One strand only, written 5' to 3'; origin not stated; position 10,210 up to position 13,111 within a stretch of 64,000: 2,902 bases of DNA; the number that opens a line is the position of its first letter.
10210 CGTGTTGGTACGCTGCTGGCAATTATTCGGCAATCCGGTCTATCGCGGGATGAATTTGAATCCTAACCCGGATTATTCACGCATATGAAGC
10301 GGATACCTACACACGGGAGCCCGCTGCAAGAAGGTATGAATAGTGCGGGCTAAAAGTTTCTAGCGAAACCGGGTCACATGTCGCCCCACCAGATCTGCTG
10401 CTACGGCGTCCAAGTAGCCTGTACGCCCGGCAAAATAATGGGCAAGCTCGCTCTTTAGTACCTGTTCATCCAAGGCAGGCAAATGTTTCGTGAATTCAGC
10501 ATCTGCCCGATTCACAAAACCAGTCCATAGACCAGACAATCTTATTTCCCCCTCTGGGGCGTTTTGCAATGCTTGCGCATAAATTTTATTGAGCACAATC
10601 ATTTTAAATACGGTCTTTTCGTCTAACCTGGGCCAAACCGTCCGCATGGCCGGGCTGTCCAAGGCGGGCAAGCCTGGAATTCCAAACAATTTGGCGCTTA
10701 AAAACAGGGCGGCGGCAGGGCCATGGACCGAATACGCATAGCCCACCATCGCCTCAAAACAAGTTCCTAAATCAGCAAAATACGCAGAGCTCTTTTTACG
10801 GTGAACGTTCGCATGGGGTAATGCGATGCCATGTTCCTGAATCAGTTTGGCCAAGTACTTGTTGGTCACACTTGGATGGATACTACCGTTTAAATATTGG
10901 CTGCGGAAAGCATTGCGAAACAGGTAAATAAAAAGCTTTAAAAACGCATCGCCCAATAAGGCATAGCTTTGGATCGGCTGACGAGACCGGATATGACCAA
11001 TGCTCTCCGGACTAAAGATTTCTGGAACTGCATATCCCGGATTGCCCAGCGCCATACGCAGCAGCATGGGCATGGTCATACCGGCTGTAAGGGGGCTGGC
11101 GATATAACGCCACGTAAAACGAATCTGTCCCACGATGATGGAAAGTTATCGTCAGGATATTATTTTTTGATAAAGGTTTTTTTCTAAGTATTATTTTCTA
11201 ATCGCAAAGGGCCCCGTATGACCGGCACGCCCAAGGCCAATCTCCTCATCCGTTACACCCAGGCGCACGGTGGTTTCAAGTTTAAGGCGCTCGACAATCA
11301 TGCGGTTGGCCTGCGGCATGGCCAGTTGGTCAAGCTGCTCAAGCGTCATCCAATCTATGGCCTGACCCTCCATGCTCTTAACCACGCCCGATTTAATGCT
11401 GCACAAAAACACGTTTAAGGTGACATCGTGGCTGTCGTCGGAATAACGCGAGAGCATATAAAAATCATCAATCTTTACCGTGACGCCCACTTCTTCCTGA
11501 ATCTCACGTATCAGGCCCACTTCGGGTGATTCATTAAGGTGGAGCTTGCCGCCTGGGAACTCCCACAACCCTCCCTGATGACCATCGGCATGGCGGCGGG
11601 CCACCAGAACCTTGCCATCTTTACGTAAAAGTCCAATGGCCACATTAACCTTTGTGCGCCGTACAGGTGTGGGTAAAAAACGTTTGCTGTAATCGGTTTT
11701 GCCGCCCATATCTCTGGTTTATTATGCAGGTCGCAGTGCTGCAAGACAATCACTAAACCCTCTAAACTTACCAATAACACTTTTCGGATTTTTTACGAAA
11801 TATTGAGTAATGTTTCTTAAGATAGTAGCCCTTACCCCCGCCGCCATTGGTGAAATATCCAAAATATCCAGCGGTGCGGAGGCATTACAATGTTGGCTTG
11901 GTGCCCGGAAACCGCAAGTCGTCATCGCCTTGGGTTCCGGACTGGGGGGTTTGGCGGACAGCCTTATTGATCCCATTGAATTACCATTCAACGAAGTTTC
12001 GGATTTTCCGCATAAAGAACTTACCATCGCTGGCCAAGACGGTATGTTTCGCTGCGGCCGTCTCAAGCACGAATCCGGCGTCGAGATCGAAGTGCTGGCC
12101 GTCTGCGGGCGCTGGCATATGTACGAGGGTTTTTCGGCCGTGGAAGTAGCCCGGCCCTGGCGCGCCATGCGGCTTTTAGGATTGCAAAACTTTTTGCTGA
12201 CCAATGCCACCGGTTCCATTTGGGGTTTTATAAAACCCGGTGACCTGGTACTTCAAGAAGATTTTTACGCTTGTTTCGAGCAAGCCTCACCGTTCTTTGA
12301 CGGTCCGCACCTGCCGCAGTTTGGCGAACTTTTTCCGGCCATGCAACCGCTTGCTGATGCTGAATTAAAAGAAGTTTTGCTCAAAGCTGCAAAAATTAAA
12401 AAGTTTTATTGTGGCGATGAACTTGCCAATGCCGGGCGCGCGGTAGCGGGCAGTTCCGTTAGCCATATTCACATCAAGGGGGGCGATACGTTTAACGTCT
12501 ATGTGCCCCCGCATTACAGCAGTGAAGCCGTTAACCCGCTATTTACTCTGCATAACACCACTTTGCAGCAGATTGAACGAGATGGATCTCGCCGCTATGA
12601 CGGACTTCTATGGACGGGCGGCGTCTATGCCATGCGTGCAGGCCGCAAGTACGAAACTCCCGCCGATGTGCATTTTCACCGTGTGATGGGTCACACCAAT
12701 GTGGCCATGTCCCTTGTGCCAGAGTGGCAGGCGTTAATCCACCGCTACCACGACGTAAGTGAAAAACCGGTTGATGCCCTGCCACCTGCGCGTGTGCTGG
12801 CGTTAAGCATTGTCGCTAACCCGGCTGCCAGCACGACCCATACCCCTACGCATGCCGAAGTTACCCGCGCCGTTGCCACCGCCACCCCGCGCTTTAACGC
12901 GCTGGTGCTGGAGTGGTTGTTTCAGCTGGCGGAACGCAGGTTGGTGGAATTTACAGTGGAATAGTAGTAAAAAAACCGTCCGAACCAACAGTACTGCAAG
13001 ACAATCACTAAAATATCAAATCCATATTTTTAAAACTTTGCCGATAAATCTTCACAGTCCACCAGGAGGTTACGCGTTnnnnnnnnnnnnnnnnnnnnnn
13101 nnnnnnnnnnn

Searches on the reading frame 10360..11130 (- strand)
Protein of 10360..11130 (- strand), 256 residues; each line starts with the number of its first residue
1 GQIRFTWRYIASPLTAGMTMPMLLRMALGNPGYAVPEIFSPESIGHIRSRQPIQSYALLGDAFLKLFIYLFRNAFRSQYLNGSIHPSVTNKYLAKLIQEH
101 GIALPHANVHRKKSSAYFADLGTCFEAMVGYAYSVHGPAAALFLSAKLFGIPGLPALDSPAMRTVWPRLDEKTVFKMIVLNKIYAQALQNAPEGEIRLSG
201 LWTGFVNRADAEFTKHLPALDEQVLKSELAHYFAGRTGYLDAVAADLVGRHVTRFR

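Call 16: search_protein_families(library=pfam, proteins=[window:10360-11130:-], max_evalue=0.001)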
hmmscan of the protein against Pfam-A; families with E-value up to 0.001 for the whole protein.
window:10360-11130:- (256 aa): 1 family
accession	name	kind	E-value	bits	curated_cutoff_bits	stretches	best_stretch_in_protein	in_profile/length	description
PF00636.31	Ribonuclease_3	-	5.7e-05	24.3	27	1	54-134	1-99/102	Ribonuclease III domain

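Call 78: search_protein_families(library=ncbifam, proteins=[window:10360-11130:-], max_evalue=0.001)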
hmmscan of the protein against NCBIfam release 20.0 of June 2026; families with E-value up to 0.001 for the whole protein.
window:10360-11130:- (256 aa): 0 families

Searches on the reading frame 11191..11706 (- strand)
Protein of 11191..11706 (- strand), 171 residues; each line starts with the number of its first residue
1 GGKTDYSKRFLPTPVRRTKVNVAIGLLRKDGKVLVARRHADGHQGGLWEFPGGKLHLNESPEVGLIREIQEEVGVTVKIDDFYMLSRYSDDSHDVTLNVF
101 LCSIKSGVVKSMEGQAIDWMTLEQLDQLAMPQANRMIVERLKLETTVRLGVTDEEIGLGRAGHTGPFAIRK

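Call 16: search_protein_families(library=pfam, proteins=[window:11191-11706:-], max_evalue=0.001)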
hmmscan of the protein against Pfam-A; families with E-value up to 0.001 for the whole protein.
window:11191-11706:- (171 aa): 2 families
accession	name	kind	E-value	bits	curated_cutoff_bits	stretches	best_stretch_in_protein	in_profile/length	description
PF14815.12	NUDIX_4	-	4.9e-20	71.9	35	1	24-139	2-112/113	NUDIX domain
PF00293.34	NUDIX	-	3.5e-18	66.3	21.1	1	19-138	3-131/134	NUDIX domain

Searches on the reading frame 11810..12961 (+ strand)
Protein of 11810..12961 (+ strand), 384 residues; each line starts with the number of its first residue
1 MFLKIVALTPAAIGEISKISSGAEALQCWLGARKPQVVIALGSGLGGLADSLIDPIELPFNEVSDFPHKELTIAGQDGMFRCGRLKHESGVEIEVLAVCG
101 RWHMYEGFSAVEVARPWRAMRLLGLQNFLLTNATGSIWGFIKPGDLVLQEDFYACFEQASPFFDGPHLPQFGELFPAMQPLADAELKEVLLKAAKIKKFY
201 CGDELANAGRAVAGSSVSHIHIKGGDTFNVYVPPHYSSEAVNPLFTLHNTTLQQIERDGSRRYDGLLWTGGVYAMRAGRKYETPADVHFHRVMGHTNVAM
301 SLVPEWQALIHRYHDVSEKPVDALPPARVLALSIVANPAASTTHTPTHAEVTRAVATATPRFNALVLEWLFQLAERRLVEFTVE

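Call 16: search_protein_families(library=pfam, proteins=[window:11810-12961:+], max_evalue=0.001)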
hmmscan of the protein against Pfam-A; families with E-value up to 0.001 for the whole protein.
window:11810-12961:+ (384 aa): 1 family
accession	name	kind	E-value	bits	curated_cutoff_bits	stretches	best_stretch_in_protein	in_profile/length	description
PF01048.26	PNP_UDP_1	-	2.3e-13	50.5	25.1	1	52-195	15-136/233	Phosphorylase superfamily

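Call 78: search_protein_families(library=ncbifam, proteins=[window:11810-12961:+], max_evalue=0.001)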
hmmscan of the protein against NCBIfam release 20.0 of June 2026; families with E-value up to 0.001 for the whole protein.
window:11810-12961:+ (384 aa): 7 families
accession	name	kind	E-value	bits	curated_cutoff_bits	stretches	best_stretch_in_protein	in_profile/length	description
NF006054.0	PRK08202.1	equivalog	3e-44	151.6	218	2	17-197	6-177/274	purine-nucleoside phosphorylase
TIGR01697.1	PNPH-PUNA-XAPA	subfamily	5.4e-40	137.3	197.1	2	37-199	2-155/247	inosine/guanosine/xanthosine phosphorylase family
TIGR01700.1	PNPH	equivalog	6.7e-38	130.5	293.35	2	36-195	1-151/249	purine nucleoside phosphorylase I, inosine and guanosine-specific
TIGR01698.1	PUNP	equivalog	1.7e-30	106.2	302.6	2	37-188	2-145/245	purine-nucleoside phosphorylase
TIGR01699.1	XAPA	equivalog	3.7e-20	72.6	370.9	1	36-234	1-193/248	xanthosine phosphorylase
TIGR01694.1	MTAP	equivalog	4.8e-08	32.7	274.85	0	89-165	41-117/240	S-methyl-5'-thioadenosine phosphorylase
NF006334.0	PRK08564.1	equivalog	4.6e-06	26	382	1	89-195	49-150/267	S-methyl-5'-thioadenosine phosphorylase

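Call 79: search_protein_families(library=padloc, proteins=[window:11810-12961:+], max_evalue=0.01)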
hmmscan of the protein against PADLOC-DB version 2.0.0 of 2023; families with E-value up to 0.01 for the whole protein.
window:11810-12961:+ (384 aa): 0 families
